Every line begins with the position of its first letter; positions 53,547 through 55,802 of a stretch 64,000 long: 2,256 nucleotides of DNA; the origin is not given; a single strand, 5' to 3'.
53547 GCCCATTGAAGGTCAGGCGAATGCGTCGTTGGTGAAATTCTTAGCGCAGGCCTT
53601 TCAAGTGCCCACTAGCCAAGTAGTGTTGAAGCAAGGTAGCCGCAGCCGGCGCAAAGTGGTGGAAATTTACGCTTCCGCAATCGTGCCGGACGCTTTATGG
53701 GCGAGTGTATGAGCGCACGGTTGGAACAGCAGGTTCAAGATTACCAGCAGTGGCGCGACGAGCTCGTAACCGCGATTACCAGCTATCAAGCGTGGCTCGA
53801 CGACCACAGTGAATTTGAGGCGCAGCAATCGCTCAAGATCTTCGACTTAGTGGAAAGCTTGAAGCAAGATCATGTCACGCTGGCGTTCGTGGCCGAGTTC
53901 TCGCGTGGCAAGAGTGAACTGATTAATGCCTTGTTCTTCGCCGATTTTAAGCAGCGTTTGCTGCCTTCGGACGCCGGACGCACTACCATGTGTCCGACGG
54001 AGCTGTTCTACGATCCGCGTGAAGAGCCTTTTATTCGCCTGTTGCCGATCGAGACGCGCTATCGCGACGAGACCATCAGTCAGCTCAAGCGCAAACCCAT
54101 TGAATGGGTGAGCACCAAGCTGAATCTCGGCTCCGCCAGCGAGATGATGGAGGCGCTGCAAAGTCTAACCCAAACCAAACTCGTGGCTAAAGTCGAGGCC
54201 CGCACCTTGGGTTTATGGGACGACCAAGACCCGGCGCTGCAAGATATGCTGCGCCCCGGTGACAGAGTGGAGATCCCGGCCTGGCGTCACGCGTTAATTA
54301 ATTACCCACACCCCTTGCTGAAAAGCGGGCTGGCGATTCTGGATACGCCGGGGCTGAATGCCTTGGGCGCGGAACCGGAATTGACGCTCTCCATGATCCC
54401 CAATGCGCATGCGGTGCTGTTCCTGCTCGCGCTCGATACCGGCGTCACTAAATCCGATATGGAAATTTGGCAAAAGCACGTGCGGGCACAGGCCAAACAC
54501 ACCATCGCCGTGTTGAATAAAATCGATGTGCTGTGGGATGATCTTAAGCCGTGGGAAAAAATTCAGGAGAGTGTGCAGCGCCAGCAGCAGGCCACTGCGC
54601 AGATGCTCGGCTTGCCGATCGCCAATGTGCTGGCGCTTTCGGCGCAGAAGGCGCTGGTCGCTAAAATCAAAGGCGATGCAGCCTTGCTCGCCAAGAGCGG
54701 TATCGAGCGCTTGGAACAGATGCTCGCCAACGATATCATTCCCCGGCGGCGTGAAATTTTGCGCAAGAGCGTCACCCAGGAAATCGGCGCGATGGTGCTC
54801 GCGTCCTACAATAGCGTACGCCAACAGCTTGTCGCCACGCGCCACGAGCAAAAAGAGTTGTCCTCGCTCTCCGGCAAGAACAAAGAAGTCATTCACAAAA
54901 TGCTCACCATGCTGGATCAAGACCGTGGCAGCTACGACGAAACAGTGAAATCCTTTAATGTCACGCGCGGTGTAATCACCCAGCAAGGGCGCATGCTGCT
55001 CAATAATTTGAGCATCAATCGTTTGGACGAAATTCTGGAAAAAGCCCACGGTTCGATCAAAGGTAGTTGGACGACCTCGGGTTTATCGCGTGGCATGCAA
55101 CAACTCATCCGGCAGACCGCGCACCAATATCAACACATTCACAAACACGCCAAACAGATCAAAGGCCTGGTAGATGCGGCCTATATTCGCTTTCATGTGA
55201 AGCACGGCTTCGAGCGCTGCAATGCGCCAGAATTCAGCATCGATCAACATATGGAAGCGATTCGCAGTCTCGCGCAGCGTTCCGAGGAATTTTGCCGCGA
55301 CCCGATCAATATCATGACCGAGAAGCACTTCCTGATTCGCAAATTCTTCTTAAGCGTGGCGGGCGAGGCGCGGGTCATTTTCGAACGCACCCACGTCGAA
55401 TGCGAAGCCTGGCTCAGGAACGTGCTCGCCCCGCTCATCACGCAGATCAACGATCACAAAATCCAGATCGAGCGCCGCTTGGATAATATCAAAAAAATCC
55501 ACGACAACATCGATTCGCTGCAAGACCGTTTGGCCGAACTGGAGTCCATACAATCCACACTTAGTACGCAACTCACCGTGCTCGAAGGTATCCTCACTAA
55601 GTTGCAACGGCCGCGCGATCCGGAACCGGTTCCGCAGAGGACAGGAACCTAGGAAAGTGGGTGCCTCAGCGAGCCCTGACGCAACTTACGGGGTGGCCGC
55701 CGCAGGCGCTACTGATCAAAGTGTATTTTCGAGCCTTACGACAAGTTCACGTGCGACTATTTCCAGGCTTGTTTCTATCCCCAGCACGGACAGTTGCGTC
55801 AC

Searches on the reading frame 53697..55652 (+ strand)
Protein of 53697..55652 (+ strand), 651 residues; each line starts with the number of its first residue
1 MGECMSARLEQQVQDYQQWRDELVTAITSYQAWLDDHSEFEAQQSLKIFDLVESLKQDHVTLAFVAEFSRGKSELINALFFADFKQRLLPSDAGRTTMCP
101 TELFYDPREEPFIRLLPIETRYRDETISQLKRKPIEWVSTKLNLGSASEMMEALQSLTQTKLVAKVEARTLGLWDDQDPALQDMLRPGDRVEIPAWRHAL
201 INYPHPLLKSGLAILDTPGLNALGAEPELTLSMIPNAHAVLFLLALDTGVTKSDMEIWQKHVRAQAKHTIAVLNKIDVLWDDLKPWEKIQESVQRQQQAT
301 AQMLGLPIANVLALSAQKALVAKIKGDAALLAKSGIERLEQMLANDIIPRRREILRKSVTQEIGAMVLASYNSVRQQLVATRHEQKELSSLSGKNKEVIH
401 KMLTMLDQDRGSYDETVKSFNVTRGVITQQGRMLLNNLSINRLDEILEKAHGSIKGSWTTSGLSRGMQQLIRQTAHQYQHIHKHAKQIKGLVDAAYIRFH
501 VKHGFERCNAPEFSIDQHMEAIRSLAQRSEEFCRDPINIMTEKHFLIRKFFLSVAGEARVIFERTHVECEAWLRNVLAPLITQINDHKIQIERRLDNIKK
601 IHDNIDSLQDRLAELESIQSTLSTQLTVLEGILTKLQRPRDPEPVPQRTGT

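Call 84: search_protein_families(library=pfam, proteins=[window:53697-55652:+], max_evalue=0.00001)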
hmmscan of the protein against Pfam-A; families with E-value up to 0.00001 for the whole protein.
window:53697-55652:+ (651 aa): 2 families
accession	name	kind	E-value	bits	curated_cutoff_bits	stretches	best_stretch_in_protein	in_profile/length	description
PF00350.29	Dynamin_N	-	6.3e-18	65.8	27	1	63-276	2-168/168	Dynamin family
PF00009.33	GTP_EFTU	-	3.4e-06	27.2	26.5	0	211-326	70-174/188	Elongation factor Tu GTP binding domain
